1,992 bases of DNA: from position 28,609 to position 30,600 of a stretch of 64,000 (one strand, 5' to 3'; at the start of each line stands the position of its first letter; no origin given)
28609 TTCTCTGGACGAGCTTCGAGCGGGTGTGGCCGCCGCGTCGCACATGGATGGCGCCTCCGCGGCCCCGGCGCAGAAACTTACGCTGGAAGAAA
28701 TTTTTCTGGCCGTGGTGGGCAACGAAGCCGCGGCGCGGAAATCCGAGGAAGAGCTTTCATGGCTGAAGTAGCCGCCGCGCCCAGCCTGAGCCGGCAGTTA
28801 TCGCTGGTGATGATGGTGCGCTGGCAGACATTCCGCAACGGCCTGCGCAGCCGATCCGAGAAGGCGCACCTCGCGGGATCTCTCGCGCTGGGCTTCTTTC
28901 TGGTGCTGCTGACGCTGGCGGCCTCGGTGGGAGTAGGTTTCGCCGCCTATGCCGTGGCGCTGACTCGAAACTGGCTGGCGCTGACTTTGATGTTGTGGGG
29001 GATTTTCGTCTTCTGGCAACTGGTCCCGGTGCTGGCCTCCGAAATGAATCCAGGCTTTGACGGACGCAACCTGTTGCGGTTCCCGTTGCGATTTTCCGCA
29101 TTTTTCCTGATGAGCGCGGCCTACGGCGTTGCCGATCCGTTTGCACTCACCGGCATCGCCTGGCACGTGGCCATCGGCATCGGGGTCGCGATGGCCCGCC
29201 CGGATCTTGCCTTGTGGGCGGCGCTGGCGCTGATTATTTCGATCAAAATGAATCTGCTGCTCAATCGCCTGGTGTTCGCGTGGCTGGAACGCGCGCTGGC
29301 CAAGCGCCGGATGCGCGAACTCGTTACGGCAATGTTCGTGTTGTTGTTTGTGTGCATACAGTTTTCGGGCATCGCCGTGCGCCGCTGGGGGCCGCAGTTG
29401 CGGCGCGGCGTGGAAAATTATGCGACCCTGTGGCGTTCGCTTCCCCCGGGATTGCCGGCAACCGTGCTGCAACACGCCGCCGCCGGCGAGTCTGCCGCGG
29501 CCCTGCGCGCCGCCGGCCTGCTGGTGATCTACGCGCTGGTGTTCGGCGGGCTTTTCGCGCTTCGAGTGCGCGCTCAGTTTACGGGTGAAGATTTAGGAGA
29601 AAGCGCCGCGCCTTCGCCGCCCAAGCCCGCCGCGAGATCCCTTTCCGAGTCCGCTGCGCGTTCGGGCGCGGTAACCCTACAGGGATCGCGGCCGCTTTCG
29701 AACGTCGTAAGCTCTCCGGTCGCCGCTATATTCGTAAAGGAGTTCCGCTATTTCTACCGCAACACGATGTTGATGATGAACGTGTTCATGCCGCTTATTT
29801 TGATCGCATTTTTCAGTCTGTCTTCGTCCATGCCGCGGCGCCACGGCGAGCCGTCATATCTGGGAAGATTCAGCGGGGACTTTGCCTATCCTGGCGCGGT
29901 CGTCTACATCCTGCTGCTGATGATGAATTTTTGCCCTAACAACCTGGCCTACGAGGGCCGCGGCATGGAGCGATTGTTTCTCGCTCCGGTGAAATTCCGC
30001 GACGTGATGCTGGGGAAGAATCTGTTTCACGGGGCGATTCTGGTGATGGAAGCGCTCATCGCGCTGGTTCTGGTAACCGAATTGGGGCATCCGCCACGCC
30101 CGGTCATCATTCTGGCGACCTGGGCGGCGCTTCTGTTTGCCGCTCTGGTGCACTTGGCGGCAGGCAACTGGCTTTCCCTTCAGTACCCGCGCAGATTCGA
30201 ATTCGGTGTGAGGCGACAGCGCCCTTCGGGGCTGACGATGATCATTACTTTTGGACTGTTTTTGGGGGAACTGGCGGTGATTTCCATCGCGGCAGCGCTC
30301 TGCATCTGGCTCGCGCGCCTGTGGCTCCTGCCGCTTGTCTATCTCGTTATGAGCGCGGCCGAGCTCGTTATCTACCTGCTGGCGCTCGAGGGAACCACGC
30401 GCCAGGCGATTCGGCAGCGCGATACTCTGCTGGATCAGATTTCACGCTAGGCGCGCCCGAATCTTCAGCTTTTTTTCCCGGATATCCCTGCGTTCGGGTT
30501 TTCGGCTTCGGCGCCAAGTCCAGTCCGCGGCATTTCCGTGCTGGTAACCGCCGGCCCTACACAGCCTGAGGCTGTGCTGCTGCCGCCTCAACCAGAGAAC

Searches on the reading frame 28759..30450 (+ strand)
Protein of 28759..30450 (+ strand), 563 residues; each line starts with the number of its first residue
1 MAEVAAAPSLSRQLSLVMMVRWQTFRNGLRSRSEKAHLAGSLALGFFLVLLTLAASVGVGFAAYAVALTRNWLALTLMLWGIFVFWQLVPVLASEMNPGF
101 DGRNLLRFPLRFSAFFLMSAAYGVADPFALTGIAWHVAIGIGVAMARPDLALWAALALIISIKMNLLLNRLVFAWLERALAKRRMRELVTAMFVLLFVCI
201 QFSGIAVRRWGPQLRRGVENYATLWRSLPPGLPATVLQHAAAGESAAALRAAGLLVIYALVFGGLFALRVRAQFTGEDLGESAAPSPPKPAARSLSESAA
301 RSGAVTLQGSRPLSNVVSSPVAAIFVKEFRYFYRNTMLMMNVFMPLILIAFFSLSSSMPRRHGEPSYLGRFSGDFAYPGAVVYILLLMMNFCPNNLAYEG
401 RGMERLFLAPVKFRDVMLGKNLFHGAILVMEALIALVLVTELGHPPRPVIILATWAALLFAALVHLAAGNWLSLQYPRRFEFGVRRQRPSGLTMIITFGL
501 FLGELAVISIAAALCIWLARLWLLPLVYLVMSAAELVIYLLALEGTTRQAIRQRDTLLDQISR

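Call 7: search_protein_families(library=ncbifam, proteins=[window:28759-30450:+], max_evalue=0.01)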
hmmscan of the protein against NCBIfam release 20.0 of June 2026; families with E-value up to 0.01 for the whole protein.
window:28759-30450:+ (563 aa): 0 families

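Call 47: find_encoding_contigs(protein=window:28759-30450:+, flank=10000, max_places=6)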
Protein window:28759-30450:+ (563 aa): 1 contig read that carries it; 1 place shown.
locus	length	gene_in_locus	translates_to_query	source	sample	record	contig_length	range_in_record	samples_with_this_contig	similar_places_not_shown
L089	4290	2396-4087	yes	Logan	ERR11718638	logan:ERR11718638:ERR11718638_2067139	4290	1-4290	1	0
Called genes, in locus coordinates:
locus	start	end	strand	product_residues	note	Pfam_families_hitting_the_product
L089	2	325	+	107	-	?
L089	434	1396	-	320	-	PF04909:Amidohydro_2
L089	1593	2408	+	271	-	PF00005:ABC_tran, PF13304:AAA_21 (weak)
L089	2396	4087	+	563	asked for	-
